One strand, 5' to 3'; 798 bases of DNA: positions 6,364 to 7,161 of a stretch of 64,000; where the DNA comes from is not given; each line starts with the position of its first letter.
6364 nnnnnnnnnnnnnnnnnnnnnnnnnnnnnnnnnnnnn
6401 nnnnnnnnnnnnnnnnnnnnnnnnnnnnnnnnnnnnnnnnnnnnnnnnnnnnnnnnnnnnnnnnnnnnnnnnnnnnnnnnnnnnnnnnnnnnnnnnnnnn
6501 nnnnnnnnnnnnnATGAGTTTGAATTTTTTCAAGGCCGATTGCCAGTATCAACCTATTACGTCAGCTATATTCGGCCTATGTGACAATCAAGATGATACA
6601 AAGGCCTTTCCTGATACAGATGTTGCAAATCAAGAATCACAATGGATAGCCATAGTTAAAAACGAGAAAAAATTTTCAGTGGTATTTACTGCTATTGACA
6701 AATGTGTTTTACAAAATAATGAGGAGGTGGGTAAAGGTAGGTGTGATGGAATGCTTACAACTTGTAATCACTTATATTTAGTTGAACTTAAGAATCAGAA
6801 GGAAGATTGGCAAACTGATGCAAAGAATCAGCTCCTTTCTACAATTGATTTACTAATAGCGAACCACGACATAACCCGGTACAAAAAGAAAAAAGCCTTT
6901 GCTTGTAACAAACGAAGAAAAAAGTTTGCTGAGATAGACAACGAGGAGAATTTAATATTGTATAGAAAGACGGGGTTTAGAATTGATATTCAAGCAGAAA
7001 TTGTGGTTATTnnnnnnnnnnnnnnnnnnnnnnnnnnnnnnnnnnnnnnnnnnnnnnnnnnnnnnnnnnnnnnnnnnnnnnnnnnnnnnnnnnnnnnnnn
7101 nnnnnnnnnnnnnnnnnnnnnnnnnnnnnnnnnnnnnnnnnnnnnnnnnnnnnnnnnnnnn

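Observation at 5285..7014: Two-gene module: an ABC/SMC-like ATPase translationally coupled to a 166-aa PD-(D/E)xK-like protein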

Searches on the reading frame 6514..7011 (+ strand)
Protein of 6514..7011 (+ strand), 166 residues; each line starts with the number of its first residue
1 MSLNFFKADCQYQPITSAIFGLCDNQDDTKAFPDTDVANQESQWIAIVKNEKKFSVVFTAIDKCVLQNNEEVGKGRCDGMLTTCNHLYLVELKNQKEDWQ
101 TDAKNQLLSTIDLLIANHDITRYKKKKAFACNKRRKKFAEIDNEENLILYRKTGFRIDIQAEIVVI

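Call 3: search_protein_families(library=pfam, proteins=[window:6514-7011:+], max_evalue=1)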
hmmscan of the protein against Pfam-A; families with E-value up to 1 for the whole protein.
window:6514-7011:+ (166 aa): 3 families
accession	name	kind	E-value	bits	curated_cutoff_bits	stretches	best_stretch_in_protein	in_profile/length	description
PF08011.17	PDDEXK_9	-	7.2e-05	23.1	25.5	1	64-133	20-85/105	PD-(D/E)XK nuclease superfamily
PF14082.12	SduA_C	-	0.038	14.6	27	1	39-144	2-104/159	Shedu protein SduA, C-terminal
PF14529.12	Exo_endo_phos_2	-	0.074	13.4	27.4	1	75-125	53-102/117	Endonuclease-reverse transcriptase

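Call 4: search_protein_families(library=padloc, proteins=[window:6514-7011:+], max_evalue=1)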
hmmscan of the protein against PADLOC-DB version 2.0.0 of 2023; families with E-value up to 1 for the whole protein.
window:6514-7011:+ (166 aa): 3 families
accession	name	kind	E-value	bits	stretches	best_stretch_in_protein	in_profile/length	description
PDLC04564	PDC-M29B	-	8.9e-69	228.5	1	3-166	1-161/162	-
PDLC04563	PDC-M29B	-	1.1e-58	195.9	1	1-165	1-163/164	-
PDLC02083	Cas4_II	-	2.1e-05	23.1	1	53-147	54-144/186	-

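Call 5: search_protein_families(library=ncbifam, proteins=[window:6514-7011:+], max_evalue=1)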
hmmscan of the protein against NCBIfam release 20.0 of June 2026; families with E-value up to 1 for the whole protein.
window:6514-7011:+ (166 aa): 1 family
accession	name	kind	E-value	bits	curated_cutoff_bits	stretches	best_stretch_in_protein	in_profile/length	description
TIGR03952.1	metzin_BF0631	equivalog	0.016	14.2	208.1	1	19-99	10-93/351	zinc-dependent metalloproteinase lipoprotein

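Call 8: search_protein_families(library=phrogs, proteins=[window:6514-7011:+], max_evalue=0.01)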
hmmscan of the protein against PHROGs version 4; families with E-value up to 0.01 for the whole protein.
window:6514-7011:+ (166 aa): 0 families

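Call 17: find_homologous_proteins(query=window:6514-7011:+)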
Query window:6514-7011:+ (166 aa): 465 proteins with E <= 0.001 among 483 candidates; the best 120 are listed.
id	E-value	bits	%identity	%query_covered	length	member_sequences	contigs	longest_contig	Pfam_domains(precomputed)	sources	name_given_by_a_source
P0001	1.9e-106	370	100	100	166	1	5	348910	-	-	-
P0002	1.4e-73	264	72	100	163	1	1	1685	-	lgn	-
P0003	1.0e-70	254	71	100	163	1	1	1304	-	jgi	-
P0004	7.1e-70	252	69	100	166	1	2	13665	-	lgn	-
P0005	6.5e-66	239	67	100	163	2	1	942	-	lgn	-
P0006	7.5e-66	239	64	100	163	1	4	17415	-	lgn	-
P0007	3.0e-65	237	69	100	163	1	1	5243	-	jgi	jgi:hypothetical protein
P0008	4.2e-65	236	67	100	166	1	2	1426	-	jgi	jgi:hypothetical protein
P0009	2.9e-64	233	66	100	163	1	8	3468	-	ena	-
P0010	3.3e-64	233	66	100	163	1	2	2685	-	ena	-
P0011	4.4e-64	233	64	100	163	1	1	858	-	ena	-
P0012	7.2e-64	232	67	100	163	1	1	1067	-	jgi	jgi:hypothetical protein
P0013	7.4e-64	232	65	100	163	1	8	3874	-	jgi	jgi:hypothetical protein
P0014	1.0e-63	232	65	100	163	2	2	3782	-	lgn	-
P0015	1.1e-63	232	65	100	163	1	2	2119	-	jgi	jgi:hypothetical protein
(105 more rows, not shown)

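Call 26: find_related_loci(query=A1, collection=genome_contigs, flank=6000)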
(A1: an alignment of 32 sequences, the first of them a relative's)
Query A1 (166 aa) in genome_contigs; peptide patterns used: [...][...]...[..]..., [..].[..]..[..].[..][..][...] (x = any residue, [..] = any of these).
157 stretches matched a pattern; 133 encode a relative of the query (tblastn E <= 1e-3); the best 80 are kept; 80 distinct loci.
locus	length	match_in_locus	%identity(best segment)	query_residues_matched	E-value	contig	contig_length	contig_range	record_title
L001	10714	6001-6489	61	1-166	1e-69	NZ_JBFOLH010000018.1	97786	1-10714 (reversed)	Leadbetterella sp. DM7 NODE_18_length_97786_cov_25.419286, whole genome shotgun sequence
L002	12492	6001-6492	64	1-166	3e-69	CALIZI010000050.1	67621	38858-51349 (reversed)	MAG: uncultured Saprospiraceae bacterium isolate R4_Bin_Bin_85_1 genome assembly, contig: c_000000280088, whole genome s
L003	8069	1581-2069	64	1-166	7e-69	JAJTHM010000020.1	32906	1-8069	MAG: Sphingobacteriales bacterium isolate CoA8_V48 k141_4123085, whole genome shotgun sequence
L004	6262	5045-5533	65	1-166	1e-68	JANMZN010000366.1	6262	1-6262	MAG: Segetibacter sp. isolate OTE_78_metabat_96 OTE_78_k141_4115752, whole genome shotgun sequence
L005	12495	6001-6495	61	1-166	7e-67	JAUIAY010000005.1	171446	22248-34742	MAG: Bacteroidia bacterium isolate 6_bin.19 NODE_162_length_171446_cov_3.724298, whole genome shotgun sequence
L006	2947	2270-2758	64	1-166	1e-66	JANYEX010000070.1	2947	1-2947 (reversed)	MAG: Chitinophagaceae bacterium isolate 338R_metabinner_60 338R_k141_577072, whole genome shotgun sequence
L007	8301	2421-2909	60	1-166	4e-65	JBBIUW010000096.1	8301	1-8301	MAG: Sphingobacteriaceae bacterium isolate BR1F70218_bin_62 NODE_3865_length_8301_cov_0.838635, whole genome shotgun seq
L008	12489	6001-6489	55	1-166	2e-60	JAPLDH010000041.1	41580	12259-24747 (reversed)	MAG: Bacteroidetes bacterium isolate LacPavin_0419_WC90_MAG_42_101 LacPavin_0419_WC90_scaffold_1041187, whole genome sho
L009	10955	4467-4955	55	1-166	1e-59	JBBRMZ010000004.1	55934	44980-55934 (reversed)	MAG: Chitinophagales bacterium isolate La1_metabat2.097 LA1C_B2.097_k141_2408610L_55934_cov_10.0000, whole genome shotgu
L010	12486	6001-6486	58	1-165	2e-59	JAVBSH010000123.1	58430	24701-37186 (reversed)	MAG: Bacteroidales bacterium isolate EPI_MAG_00218 c_000002298694, whole genome shotgun sequence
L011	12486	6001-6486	57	1-165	1e-59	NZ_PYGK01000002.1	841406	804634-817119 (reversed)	Chitinophaga ginsengisoli strain DSM 18107 Ga0180988_102, whole genome shotgun sequence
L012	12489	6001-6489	56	1-166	3e-59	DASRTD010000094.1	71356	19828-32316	MAG TPA_asm: Mucilaginibacter sp. isolate SMAG_U6618 k141_2093266, whole genome shotgun sequence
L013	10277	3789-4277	58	1-166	4e-59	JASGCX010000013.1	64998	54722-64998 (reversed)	MAG: Flavobacterium sp. isolate MAG17 NODE_183_length_64998_cov_60.425281, whole genome shotgun sequence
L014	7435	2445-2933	55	1-166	3e-58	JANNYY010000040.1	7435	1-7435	MAG: Chitinophagaceae bacterium isolate VAR_25_metabat_30 VAR_25_k141_3093873, whole genome shotgun sequence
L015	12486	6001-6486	56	2-166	1e-58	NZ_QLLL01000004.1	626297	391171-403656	Chitinophaga skermanii strain DSM 23857 LX64DRAFT_scaffold00004.4, whole genome shotgun sequence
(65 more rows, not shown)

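Call 28: predict_structure(alignment_id=A1)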
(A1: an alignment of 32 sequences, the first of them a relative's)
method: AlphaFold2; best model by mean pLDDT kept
length: 166 residues; sequences in the alignment: 32
mean_pLDDT: 90.8   pTM: 0.88
mean pLDDT of the five models: 90.8, 90.4, 89.5, 88.1, 87.7
residues with pLDDT >= 90: 115; 70-90: 43; 50-70: 8; < 50: 0
segments of 3 or more residues with pLDDT < 50: none
pLDDT, mean of each block of 10 residues (from residue 1): 89 97 90 93 92 97 89 87 97 89 93 95 95 75 83 92 87
secondary structure, 60 per line:
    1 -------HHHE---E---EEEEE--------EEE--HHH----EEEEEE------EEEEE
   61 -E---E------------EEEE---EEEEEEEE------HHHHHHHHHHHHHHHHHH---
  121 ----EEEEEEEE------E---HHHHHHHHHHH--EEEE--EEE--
elements in order: E19-23 E32-34 E44-49 E56-60 E79-82 E86-93 H100-117 E125-132 H143-153 E156-159 E162-164

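Call 30: search_solved_structures(query=A1, max_evalue=10)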
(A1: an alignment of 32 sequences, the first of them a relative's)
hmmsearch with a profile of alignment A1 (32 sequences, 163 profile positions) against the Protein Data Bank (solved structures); distinct sequences matched with E-value up to 10: 3.
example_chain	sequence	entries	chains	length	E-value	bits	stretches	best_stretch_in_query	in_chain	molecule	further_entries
3rgq_A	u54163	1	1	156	0.08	16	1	44-116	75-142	Protein-tyrosine phosphatase mitochondrial 1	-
3rgo_A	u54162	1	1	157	0.18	14.8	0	45-117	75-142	Protein-tyrosine phosphatase mitochondrial 1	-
9g69_C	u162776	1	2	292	0.68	13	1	116-157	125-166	Diadenylate cyclase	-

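Call 31: fold_search(model_id=the predicted structure, library=pdb)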
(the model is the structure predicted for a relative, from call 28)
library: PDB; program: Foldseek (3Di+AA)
matches with E <= 10: 373; with E <= 0.001: 0
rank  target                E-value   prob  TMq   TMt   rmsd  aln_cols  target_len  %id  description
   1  6hz4_M                9.1e-02  0.75  0.34  0.19   6.6       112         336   12  Structure of McrBC without DNA binding domains (one half of the full complex) (released 2019-07-24)
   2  6qnz_B                9.1e-02  0.51  0.28  0.10   5.2        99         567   14  Crystal structure of the site-specific DNA nickase N.BspD6I E418A Mutant (released 2020-03-04)
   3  7vsr_M                1.0e-01  0.38  0.29  0.18   7.5       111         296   11  Structure of McrBC (stalkless mutant) (released 2023-02-15)
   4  5liz                  1.1e-01  0.75  0.31  0.11   4.8        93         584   15  The structure of Nt.BspD6I nicking endonuclease with all cysteines mutated by serine residues at 0.19 nm resolution . (released 2017-08-02)
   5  5lhc_A                1.9e-01  0.35  0.28  0.10   5.4       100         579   14  The structure of D456A mutant of Nt.BspD6I nicking endonuclease at 0.24 nm resolution . (released 2017-08-16)
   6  5liq_B                2.1e-01  0.41  0.29  0.10   4.7        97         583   14  The structure of C160S,C508S,C578S mutant of Nt.BspD6I nicking endonuclease at 0.185 nm resolution . (released 2017-08-02)
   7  2ewf                  2.1e-01  0.35  0.28  0.10   5.0        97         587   14  Crystal structure of the site-specific DNA nickase N.BspD6I (released 2006-11-21)
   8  5liq_A                2.4e-01  0.47  0.30  0.11   4.8        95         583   14  The structure of C160S,C508S,C578S mutant of Nt.BspD6I nicking endonuclease at 0.185 nm resolution . (released 2017-08-02)
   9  5lhc_B                2.7e-01  0.30  0.28  0.10   5.4       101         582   15  The structure of D456A mutant of Nt.BspD6I nicking endonuclease at 0.24 nm resolution . (released 2017-08-16)
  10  8z4i_B                3.1e-01  0.33  0.32  0.17   5.7       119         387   12  crystal structure of Cdn1 in complex with cA3 (released 2026-02-04)
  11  6qnz_A                3.5e-01  0.28  0.27  0.10   5.0        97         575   14  Crystal structure of the site-specific DNA nickase N.BspD6I E418A Mutant (released 2020-03-04)
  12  7aor_ai               3.5e-01  0.14  0.22  0.11  10.6       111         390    5  mt-SSU from Trypanosoma cruzi in complex with mt-IF-3. (released 2021-04-28)
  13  7ste_E                3.7e-01  0.18  0.23  0.14   6.5        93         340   11  Rad24-RFC ADP state (released 2022-04-06)
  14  6hz4_N                3.9e-01  0.13  0.22  0.24   7.2       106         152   11  Structure of McrBC without DNA binding domains (one half of the full complex) (released 2019-07-24)
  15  8hyj_E                5.0e-01  0.20  0.26  0.22   7.3       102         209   10  A cryo-EM structure of KTF1-bound polymerase V transcription elongation complex (released 2023-06-21)
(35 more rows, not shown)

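Call 36: search_protein_families(library=pfam, alignment_id=A2, max_evalue=0.00001)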
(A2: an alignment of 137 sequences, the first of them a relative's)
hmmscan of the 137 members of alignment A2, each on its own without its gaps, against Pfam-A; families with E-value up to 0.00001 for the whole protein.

A. member 1, L001:2813-3589:+ (259 aa): 0 families

B. families by the number of members that match (of 137 scanned): 127 families (the first 25 are shown)
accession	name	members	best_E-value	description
PF18766.7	SWI2_SNF2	12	1.9e-74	SWI2/SNF2 ATPase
PF04851.21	ResIII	12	4.2e-37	Type III restriction enzyme, res subunit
PF00270.35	DEAD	12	1.2e-10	DEAD/DEAH box helicase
PF01420.25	Methylase_S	8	5.8e-41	Type I restriction modification DNA specificity domain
PF04313.20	HSDR_N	7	5.8e-34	Type I restriction enzyme R protein N terminus (HSDR_N)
PF22679.2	T1R_D3-like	7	9.2e-23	Type I restriction enzyme subunit R domain 3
PF08463.15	EcoEI_R_C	5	2.7e-33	EcoEI R protein C-terminal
PF00271.37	Helicase_C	3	1.4e-06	Helicase conserved C-terminal domain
PF11867.13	T1RH-like_C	3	1.5e-06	Type I restriction enzyme HindI endonuclease subunit-like, C-terminal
PF00728.28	Glyco_hydro_20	2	2e-123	Glycosyl hydrolase family 20, catalytic domain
PF00483.29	NTP_transferase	2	8.7e-75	Nucleotidyl transferase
PF01138.27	RNase_PH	2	4.2e-51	3' exoribonuclease family, domain 1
PF02878.22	PGM_PMM_I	2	4.3e-40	Phosphoglucomutase/phosphomannomutase, alpha/beta/alpha domain I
PF13366.12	PDDEXK_3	2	1.1e-36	PD-(D/E)XK nuclease superfamily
PF00005.33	ABC_tran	2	7e-31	ABC transporter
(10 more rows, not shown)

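Call 37: search_protein_families(library=padloc, alignment_id=A2, max_evalue=1e-10)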
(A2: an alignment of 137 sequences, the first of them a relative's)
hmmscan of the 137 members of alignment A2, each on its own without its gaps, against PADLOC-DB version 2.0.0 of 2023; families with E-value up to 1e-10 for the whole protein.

A. member 1, L001:2813-3589:+ (259 aa): 0 families

B. families by the number of members that match (of 137 scanned): 195 families (the first 25 are shown)
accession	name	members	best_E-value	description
PDLC03100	Specificity_I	8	4e-101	Type I specificity subunit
PDLC03194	Specificity_I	8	4.8e-68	Type I specificity subunit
PDLC03101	Specificity_I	8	1.2e-55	Type I specificity subunit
PDLC03079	Specificity_I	8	2.4e-50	Type I specificity subunit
PDLC03086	Specificity_I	8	1.5e-46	Type I specificity subunit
PDLC04137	mad5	8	1.9e-46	mads_5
PDLC03162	Specificity_I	8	5.8e-45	Type I specificity subunit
PDLC03087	Specificity_I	8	1.1e-44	Type I specificity subunit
PDLC03179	Specificity_I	8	2.1e-44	Type I specificity subunit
PDLC03107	Specificity_I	8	2.4e-44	Type I specificity subunit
PDLC03072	Specificity_I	8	5e-44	Type I specificity subunit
PDLC03105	Specificity_I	8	6.3e-44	Type I specificity subunit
PDLC03089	Specificity_I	8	8.5e-44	Type I specificity subunit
PDLC03169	Specificity_I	8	1.8e-43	Type I specificity subunit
PDLC03178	Specificity_I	8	2.2e-43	Type I specificity subunit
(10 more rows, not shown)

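Call 49: fold_search(model_id=the predicted structure, library=viral)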
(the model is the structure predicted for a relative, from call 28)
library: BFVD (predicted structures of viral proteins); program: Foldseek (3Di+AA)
matches with E <= 10: 395; with E <= 0.001: 0
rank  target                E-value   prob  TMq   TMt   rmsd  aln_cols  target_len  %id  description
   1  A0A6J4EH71            4.1e-02  0.77  0.27  0.19   6.9       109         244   15  (no name in the UniProt tables at hand)
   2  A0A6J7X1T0            9.6e-02  0.28  0.25  0.26   8.8       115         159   12  Uncharacterized protein [uncultured Caudovirales phage]
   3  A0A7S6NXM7            1.2e-01  0.38  0.31  0.28   6.3       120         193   17  Uncharacterized protein [Bathycoccus sp. RCC716 virus 1]
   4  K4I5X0                1.3e-01  0.47  0.31  0.26   5.4        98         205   12  Uncharacterized protein [Salmonella phage STML-198]
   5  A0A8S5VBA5            1.5e-01  0.38  0.25  0.36   8.6       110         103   10  Nuclease [Myoviridae sp. ctbEa13]
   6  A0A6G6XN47            1.6e-01  0.44  0.30  0.24   7.3       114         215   13  (no name in the UniProt tables at hand)
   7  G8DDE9                1.7e-01  0.30  0.29  0.27   6.8       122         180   17  (no name in the UniProt tables at hand)
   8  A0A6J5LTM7            1.9e-01  0.16  0.23  0.25   9.4       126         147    8  Uncharacterized protein [uncultured Caudovirales phage]
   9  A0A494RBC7            2.0e-01  0.38  0.26  0.29   5.4        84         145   10  (no name in the UniProt tables at hand)
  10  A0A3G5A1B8            2.0e-01  0.16  0.24  0.20   7.1       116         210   10  Uncharacterized protein [Harvfovirus sp.]
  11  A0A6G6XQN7            2.0e-01  0.16  0.24  0.12  10.2       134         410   12  (no name in the UniProt tables at hand)
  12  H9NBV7                2.2e-01  0.18  0.22  0.15   8.6       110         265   15  (no name in the UniProt tables at hand)
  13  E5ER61                2.7e-01  0.25  0.27  0.16   8.8       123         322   10  (no name in the UniProt tables at hand)
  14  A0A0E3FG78            2.7e-01  0.23  0.29  0.18  10.0       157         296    6  Uncharacterized protein [Synechococcus phage ACG-2014i]
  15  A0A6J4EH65            2.7e-01  0.20  0.21  0.18   7.5        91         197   12  (no name in the UniProt tables at hand)
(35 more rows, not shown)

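Call 59: search_protein_representatives(alignment_id=A1)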
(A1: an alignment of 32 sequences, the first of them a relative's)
Query: 32 sequences, 163 profile positions. Proteins with E-value up to 0.001 (for the whole library): 753; up to 1e-10: 461; up to 1e-30: 107. The best 150 are listed.
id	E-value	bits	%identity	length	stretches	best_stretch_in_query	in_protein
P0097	1.9e-73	261.9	-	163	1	1-163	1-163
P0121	4.5e-69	247.7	-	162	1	3-163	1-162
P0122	8.3e-63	227.3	-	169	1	3-162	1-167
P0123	3.0e-59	215.8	-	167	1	1-162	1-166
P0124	1.6e-56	206.9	-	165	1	3-163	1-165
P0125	2.4e-56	206.4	-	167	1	1-161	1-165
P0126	7.6e-56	204.7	-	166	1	3-155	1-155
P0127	2.2e-55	203.2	-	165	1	4-163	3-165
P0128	4.1e-51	189.3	-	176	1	3-160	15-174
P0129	5.0e-51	189.0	-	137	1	31-163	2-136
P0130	5.2e-51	189.0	-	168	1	3-163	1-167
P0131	6.5e-51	188.7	-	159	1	3-163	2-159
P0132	9.4e-51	188.2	-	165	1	1-162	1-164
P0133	2.8e-50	186.6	-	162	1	3-162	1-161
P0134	4.2e-50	186.0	-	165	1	1-161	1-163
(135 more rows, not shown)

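Call 61: search_protein_families(library=pfam, alignment_id=A4, max_evalue=0.01)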
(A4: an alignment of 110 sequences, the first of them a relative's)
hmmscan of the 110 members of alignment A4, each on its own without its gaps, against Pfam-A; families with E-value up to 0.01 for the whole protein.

A. member 1, P0001 (166 aa): 1 family
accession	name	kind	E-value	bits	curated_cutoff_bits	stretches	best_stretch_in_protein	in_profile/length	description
PF08011.17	PDDEXK_9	-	7.2e-05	23.1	25.5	1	64-133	20-85/105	PD-(D/E)XK nuclease superfamily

B. families by the number of members that match (of 110 scanned): 16 families
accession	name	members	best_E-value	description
PF08011.17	PDDEXK_9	6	7.2e-05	PD-(D/E)XK nuclease superfamily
PF14082.12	SduA_C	3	0.00081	Shedu protein SduA, C-terminal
PF08378.17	NERD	2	0.0064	Nuclease-related domain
PF06616.17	BsuBI_PstI_RE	1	0.00013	BsuBI/PstI restriction endonuclease domain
PF22947.2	ULD_3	1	0.0011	Leucine--tRNA ligase, ubiquitin-like domain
PF23904.1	DUF7246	1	0.0024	Domain of unknown function (DUF7246)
PF01376.23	Enterotoxin_b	1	0.0025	Heat-labile enterotoxin beta chain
PF19175.5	DUF5857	1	0.003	Family of unknown function (DUF5857)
PF14713.11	DUF4464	1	0.0038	Domain of unknown function (DUF4464)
PF23738.1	Ig_ZP2_N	1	0.0039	Zona pellucida sperm-binding protein 2, Ig-like domain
PF20713.2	DUF6826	1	0.0048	Domain of unknown function (DUF6826)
PF24110.1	DUF7385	1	0.0057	Family of unknown function (DUF7385)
PF23363.1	DUF7089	1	0.0064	Family of unknown function (DUF7089)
PF18368.7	Ig_GlcNase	1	0.0098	Exo-beta-D-glucosaminidase Ig-fold domain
PF16248.10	DUF4905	1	0.0098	Domain of unknown function (DUF4905)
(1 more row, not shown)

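Call 62: search_solved_structures(query=A4, max_evalue=10, show_alignments=2)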
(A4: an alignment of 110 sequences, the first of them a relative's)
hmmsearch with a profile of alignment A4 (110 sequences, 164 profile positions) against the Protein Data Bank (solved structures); distinct sequences matched with E-value up to 10: 1.
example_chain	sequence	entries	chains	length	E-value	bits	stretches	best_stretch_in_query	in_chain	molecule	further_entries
3lnp_A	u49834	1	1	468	1.3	12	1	18-66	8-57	Amidohydrolase family Protein OLEI01672_1_465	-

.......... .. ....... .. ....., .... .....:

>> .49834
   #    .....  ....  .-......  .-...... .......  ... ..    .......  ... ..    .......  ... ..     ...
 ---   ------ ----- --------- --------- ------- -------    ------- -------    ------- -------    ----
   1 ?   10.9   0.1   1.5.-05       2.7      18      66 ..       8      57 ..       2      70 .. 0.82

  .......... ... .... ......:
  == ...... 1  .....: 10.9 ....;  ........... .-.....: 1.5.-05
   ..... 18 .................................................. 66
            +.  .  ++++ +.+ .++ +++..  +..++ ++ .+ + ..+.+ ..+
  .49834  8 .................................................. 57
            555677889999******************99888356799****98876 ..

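Call 68: search_dna_similar(query=window:6514-7011:+, collection=plasmids, mode=protein, max_evalue=0.00001, max_rows=15)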
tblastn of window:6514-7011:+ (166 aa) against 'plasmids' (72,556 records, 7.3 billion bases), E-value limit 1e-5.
Records with a match: 1; places in all: 1; records where one place covers at least 80% of the query: 1.
Best place of each record, by identity: <60% 1.
By first word of the organism name: Persicobacter 1.
By predicted mobility (MOB-suite, as given by PLSDB): non-mobilizable 1.
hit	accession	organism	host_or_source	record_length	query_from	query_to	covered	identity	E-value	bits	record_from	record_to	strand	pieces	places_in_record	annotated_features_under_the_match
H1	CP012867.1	Persicobacter sp. JZB09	cell culture,soil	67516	4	159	94%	35.0%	1e-18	89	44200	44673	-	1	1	record has no annotation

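Call 69: search_dna_similar(query=window:6514-7011:+, collection=phages, mode=protein, max_evalue=0.00001, max_rows=15)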
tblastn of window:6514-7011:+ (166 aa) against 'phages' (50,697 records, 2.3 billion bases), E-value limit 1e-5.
No match.
